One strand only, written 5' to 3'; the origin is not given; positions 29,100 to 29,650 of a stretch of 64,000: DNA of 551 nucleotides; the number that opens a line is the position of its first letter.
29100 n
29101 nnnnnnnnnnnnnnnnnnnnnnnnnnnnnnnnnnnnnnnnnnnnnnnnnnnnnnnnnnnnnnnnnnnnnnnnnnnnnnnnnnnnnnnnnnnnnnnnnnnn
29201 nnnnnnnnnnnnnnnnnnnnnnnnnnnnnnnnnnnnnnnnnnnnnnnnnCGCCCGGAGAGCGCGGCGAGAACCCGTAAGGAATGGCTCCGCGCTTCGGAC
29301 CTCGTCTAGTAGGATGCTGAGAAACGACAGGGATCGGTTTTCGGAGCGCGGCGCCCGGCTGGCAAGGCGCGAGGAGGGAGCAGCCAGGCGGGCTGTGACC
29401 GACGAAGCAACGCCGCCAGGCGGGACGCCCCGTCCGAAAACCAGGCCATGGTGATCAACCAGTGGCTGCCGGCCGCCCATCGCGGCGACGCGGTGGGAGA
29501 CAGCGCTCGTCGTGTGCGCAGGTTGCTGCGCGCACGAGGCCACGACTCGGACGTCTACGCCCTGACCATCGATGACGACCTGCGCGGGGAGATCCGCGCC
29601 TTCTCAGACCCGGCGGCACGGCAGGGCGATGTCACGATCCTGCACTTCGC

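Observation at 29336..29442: Conserved ~110-nt module with a covarying closing stem, ending 5 nt before a glycosyltransferase start codon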

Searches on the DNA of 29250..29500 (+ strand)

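Call 13: search_rna_families(source=window, start=29250, end=29500, threshold=evalue, max_evalue=10, show_alignments=3)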
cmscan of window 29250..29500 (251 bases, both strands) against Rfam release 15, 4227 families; matches with E-value up to 10: 2.
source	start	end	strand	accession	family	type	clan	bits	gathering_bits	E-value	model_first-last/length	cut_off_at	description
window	29410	29489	-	RF01722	Pyrobac-1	Gene; sRNA;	-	16.1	40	1.6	1-60/60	no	Pyrobac-1 RNA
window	29345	29398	+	RF01722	Pyrobac-1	Gene; sRNA;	-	13.2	40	7.9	1-60/60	no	Pyrobac-1 RNA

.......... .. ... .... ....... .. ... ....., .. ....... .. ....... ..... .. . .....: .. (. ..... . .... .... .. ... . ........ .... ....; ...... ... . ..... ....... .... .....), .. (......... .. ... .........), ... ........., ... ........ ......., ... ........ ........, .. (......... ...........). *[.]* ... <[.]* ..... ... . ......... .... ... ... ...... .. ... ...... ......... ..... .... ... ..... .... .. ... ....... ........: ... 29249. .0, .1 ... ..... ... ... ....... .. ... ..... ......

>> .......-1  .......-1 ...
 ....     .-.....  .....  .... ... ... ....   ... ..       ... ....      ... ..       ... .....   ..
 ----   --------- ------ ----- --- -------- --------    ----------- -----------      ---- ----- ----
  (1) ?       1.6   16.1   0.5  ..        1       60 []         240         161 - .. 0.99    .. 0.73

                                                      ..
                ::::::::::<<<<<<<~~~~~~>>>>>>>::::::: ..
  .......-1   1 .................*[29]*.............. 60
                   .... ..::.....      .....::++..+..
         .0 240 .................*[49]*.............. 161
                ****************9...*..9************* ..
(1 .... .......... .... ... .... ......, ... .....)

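Call 31: build_rna_model(alignment_id=A2)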
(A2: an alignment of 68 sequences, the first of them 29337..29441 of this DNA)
Model R1 built from alignment A2 (68 sequences, 130 columns); structure: RNAalifold consensus.
model positions 104; base pairs 28; branch points 0; effective number of sequences 2.21; information 0.59 bits per position. Calibrated on 0.2 Mb of random sequence (short: E-values are rough).
structure used (alignment columns):
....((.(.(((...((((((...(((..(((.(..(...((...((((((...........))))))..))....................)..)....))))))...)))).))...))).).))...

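Call 33: search_with_rna_model(model_id=R1, source=window, max_evalue=10, filters=off, show_alignments=6)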
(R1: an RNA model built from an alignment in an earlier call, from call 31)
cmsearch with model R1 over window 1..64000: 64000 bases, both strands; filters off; matches with E-value up to 10: 82.
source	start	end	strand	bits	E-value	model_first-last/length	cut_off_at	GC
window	44258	44361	+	94.7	1.1e-24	1-104/104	no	0.69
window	29337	29441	+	94.1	1.7e-24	1-104/104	no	0.73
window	1977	2080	+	88.2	8.1e-23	1-104/104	no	0.72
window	2740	2776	+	20.3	0.0019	34-70/104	no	0.59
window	47842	47923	-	15.4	0.047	1-104/104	no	0.68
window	17044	17100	-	14.8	0.068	1-104/104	no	0.75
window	34402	34448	+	14.3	0.097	1-104/104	no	0.77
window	10277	10318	-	13.7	0.14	1-104/104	no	0.76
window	38166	38256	-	13.2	0.19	1-104/104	no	0.73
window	29338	29442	-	12.8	0.26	1-104/104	no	0.73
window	38457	38559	-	12.1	0.41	1-104/104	no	0.71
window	30484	30530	+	11.7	0.52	1-104/104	no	0.6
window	10803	10889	-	11.6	0.58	1-104/104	no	0.69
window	38715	38782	-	11.5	0.59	1-104/104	no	0.76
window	60532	60610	+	11.5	0.61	1-104/104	no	0.73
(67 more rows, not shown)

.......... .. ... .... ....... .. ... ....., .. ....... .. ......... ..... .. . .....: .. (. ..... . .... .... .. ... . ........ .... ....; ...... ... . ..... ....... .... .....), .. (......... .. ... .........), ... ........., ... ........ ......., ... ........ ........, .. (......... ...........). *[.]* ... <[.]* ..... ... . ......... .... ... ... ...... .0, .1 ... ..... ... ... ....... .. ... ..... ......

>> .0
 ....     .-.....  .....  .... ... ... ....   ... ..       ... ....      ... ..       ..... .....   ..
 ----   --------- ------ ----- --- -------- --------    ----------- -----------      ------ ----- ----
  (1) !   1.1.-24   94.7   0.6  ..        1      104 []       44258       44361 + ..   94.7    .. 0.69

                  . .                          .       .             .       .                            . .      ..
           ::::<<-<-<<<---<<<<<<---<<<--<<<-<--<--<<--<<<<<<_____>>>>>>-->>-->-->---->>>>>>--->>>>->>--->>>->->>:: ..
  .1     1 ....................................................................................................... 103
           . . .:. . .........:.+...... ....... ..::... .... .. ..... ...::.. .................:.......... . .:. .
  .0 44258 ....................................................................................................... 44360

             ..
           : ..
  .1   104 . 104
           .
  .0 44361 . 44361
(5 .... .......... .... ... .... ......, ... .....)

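Call 35: search_with_rna_model(model_id=R1, sources=[L001, L002, L003, L004, L005, L006, L007, L008, L009, L010, L011, L012, L013, L014, L015, L016, L017, L018, L019, L020, L021, L022, L023, L024, L025, L026, L027, L028, L029, L030, L031, L032, L033, L034, L035, L036, L037, L038, L039, L040, L041, L042, L043, L044, L045, L046, L047, L048, L049, L050, L051, L052, L053, L054, L055, L056, L057, L058, L059, L060, L061, L062, L063, L064, L065, L066, L067, L068, L069, L070, L071, L072, L073, L074, L075, L076, L077, L078, L079, L080, L081, L082, L083, L084, L085, L086, L087, L088, L089, L090, L091, L092, L093, L094, L095, L096, L097, L098, L099, L100], max_evalue=0.001)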
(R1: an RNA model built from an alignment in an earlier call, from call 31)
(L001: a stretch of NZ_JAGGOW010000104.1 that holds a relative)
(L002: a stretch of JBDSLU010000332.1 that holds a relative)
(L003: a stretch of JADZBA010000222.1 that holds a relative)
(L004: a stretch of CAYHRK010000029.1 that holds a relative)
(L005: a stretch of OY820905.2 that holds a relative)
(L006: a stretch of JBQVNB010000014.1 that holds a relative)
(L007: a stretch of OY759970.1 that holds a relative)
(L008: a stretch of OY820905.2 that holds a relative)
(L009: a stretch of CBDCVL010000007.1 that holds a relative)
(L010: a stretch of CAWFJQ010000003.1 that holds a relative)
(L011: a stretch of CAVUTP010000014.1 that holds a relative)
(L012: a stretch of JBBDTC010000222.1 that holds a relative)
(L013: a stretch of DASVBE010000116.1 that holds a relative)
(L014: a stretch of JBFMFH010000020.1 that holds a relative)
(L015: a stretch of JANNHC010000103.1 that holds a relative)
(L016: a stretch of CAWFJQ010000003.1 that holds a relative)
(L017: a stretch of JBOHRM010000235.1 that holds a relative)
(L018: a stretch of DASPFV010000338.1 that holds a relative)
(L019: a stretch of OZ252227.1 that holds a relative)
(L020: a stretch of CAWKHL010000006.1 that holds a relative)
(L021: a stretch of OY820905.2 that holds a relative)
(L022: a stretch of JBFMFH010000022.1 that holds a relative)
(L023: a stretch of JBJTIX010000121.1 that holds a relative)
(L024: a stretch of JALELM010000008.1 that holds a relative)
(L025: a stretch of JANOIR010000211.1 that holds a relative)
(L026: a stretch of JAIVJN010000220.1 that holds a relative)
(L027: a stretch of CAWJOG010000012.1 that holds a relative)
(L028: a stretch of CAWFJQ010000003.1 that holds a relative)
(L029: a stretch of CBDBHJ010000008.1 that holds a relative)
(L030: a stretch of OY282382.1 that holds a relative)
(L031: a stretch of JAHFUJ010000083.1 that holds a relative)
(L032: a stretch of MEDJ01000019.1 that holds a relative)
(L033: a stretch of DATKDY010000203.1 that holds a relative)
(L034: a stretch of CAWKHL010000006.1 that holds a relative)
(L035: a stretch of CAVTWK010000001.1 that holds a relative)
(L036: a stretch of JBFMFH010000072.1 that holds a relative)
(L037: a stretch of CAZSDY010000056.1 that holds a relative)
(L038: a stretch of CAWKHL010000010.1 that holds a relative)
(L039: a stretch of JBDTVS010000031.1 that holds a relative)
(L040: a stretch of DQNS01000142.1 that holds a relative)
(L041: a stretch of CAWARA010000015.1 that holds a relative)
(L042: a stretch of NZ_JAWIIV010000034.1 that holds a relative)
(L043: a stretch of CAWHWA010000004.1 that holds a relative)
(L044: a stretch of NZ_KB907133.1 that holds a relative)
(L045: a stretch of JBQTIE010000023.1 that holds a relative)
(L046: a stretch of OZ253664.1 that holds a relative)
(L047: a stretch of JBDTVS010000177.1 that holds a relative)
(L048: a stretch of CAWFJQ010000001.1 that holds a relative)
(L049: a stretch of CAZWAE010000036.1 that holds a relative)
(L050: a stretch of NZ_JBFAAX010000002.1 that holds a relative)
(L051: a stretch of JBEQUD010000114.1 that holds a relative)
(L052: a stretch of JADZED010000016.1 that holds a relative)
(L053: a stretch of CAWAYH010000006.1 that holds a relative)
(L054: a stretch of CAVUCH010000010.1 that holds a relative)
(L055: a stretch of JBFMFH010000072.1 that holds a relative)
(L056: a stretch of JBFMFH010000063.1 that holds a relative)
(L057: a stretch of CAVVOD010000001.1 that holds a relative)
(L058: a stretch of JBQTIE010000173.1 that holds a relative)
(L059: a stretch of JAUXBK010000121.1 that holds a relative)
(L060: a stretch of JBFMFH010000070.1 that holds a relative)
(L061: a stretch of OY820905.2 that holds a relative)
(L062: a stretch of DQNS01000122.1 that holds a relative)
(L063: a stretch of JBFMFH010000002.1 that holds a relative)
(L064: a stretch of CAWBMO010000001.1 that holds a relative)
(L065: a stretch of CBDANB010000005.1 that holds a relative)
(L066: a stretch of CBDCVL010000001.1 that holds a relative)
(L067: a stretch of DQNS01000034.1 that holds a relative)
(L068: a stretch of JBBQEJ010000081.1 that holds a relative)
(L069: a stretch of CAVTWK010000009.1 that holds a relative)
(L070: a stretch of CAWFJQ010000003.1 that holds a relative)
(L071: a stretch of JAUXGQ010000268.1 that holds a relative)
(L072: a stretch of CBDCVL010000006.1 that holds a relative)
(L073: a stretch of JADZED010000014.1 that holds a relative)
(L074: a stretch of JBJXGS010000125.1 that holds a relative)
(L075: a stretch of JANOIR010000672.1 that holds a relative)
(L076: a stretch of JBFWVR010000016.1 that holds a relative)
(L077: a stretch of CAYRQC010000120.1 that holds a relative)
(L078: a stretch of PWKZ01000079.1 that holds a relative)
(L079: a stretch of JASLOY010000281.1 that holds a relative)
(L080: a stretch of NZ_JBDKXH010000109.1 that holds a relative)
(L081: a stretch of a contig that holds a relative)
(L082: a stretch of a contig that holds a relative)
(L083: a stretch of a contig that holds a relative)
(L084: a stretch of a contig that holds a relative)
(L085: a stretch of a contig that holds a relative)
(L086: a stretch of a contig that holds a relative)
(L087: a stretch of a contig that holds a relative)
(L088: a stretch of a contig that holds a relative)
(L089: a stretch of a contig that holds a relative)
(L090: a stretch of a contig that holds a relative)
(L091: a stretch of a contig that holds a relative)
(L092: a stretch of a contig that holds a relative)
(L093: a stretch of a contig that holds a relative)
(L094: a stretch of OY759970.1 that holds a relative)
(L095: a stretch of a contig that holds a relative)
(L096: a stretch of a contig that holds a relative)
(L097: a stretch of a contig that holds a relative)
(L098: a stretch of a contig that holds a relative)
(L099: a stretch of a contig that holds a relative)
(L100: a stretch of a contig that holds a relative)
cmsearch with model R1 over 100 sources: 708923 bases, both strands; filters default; matches with E-value up to 0.001: 104.
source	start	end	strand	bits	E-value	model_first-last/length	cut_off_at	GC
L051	382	485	+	114.2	3.6e-29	1-104/104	no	0.69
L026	1590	1693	+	113.9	4.2e-29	1-104/104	no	0.66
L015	6321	6424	+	113.4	6.2e-29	1-104/104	no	0.67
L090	2158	2261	+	112.2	1.3e-28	1-104/104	no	0.67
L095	4092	4195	-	111.8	1.7e-28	1-104/104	no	0.65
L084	114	217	-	111.8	1.7e-28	1-104/104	no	0.69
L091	3115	3218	+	111.4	2.2e-28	1-104/104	no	0.7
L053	4100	4203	+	109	1e-27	1-104/104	no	0.72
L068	159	262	+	108.9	1.2e-27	1-104/104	no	0.7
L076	238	341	-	108.8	1.2e-27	1-104/104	no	0.71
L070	1505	1608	+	108.7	1.3e-27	1-104/104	no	0.71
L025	6259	6362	+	108.4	1.6e-27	1-104/104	no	0.72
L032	5298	5401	+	108.2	1.8e-27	1-104/104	no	0.69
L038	6924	7027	-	107.9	2.2e-27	1-104/104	no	0.67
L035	1107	1210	-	107.5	2.9e-27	1-104/104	no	0.69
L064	7603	7706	+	107.5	2.9e-27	1-104/104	no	0.7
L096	2981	3084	+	107.3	3.3e-27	1-104/104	no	0.69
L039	1735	1838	-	106.8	4.7e-27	1-104/104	no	0.64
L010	4308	4411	-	106.7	4.7e-27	1-104/104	no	0.72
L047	105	208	-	106.7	5e-27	1-104/104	no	0.69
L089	2178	2281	-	106.5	5.5e-27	1-104/104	no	0.67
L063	17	120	-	106.2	6.7e-27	1-104/104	no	0.73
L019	5583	5686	-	105.4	1.1e-26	1-104/104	no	0.71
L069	1286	1389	-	105.4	1.2e-26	1-104/104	no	0.68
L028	3055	3158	-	105.1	1.4e-26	1-104/104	no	0.69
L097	2809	2913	-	104.8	1.8e-26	1-104/104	no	0.7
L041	157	259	-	103.3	4.4e-26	1-104/104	no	0.72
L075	5879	5982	+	103.2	4.7e-26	1-104/104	no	0.73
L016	6742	6845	-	103.1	5.2e-26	1-104/104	no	0.74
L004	6797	6900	-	102.5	7.5e-26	1-104/104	no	0.66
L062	6778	6881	+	102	1.1e-25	1-104/104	no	0.73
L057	6908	7012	+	101.5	1.5e-25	1-104/104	no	0.7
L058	5129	5224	-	101.5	1.5e-25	9-104/104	5'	0.67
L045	1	95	+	101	2e-25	10-104/104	5'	0.66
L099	1913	2007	-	101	2e-25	10-104/104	5'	0.66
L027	7829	7933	+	100.8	2.4e-25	1-104/104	no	0.7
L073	7191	7286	+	100.3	3.3e-25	1-96/104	3'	0.7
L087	2692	2796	-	100.2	3.6e-25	1-104/104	no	0.66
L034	7389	7492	+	99.3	6.3e-25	1-104/104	no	0.72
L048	363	466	-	99.1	7.2e-25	1-104/104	no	0.68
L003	1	95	-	98.8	8.6e-25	1-95/104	3'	0.69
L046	1394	1496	-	97.8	1.7e-24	1-104/104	no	0.72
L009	3872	3975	+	97.3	2.4e-24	1-104/104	no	0.67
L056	1937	2031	-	96.6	3.6e-24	10-104/104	5'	0.73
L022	5836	5930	-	94.6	1.4e-23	10-104/104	5'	0.74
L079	2487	2590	+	94.5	1.4e-23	1-104/104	no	0.65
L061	3308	3411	+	94.4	1.6e-23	1-104/104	no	0.62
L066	2482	2585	-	94.3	1.7e-23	1-104/104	no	0.65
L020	2601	2704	+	94.1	1.9e-23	1-104/104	no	0.73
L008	2468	2571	+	93.6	2.6e-23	1-104/104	no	0.63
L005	424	527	+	93.1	3.6e-23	1-104/104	no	0.58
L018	310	413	+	93.1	3.6e-23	1-104/104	no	0.71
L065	4026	4130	+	93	4.1e-23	1-104/104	no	0.69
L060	1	95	-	92.9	4.1e-23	1-95/104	3'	0.73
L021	3980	4083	+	92.8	4.5e-23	1-104/104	no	0.61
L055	5306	5398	-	92.2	6.8e-23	12-104/104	5'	0.73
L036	1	95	-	90.9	1.6e-22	1-95/104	3'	0.74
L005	3927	4029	-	90.4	2.2e-22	1-104/104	no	0.61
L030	4700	4804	-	90.3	2.3e-22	1-104/104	no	0.73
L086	1240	1327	-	88.7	6.6e-22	17-104/104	5'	0.7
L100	7651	7752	+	87.8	1.2e-21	1-104/104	no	0.69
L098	2708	2810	+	87.4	1.5e-21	1-104/104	no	0.6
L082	1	87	+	86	4e-21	18-104/104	5'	0.68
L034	7550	7653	+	85.7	4.9e-21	1-104/104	no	0.72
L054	488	592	-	85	7.6e-21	1-104/104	no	0.7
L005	5813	5914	+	82.7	3.5e-20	1-104/104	no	0.59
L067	7889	7993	-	82.1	4.9e-20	1-104/104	no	0.68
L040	2302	2405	-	81.7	6.6e-20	1-104/104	no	0.67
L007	5917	6021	+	80.8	1.2e-19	1-104/104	no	0.75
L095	5183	5286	+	79.8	2.3e-19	1-104/104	no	0.66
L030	4866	4971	-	78.7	4.6e-19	1-104/104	no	0.73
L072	5348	5451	+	77.7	9.3e-19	1-104/104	no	0.65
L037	4545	4649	-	77.4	1.1e-18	1-104/104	no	0.7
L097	2601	2706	+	77.2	1.3e-18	1-104/104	no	0.66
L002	7919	8000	-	77.1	1.3e-18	23-104/104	5'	0.65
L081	1126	1231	-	76.5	2e-18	1-104/104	no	0.63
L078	6765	6869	-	76.3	2.3e-18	1-104/104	no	0.7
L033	1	84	+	76.2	2.5e-18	22-104/104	5'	0.68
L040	6709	6814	-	74.2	9e-18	1-104/104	no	0.69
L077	1333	1442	+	71.4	5.7e-17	1-104/104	no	0.7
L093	1284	1392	+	70.9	7.7e-17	1-104/104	no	0.7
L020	3563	3666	-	68.2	4.7e-16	1-104/104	no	0.74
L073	7027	7131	+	66.8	1.2e-15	1-104/104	no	0.7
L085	4672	4793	-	61.2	4.6e-14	1-104/104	no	0.7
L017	4293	4359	-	60.3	8.1e-14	38-104/104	5'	0.66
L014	6425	6493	-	58.5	2.7e-13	36-104/104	5'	0.67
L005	696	787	-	57.2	6.5e-13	1-104/104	no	0.7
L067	2343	2445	-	56.8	8e-13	1-104/104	no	0.65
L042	105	208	+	56.2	1.2e-12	1-104/104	no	0.55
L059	7819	7974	+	55.3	2.3e-12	1-104/104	no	0.6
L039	5836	5940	+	54.9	2.8e-12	1-104/104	no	0.69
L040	1739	1845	+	54.6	3.5e-12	1-104/104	no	0.66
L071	745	948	-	48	2.6e-10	1-104/104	no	0.6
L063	178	282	-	45.4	1.4e-09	1-104/104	no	0.66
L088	5734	5837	-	43.3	5.8e-09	1-104/104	no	0.65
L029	4212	4327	-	43.2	6.2e-09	1-104/104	no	0.62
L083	601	679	+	39.2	8.4e-08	16-91/104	no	0.76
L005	589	683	+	38.8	1.1e-07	1-104/104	no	0.64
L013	3320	3426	+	38.5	1.3e-07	1-104/104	no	0.79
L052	2608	2649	-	38.5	1.4e-07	63-104/104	5'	0.74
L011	6688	6794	+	35.2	1.2e-06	1-104/104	no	0.68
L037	1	49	-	31.7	1.2e-05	1-49/104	3'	0.71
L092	1126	1234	-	31.5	1.4e-05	1-104/104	no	0.73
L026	1591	1694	-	25.1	0.00091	1-104/104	no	0.66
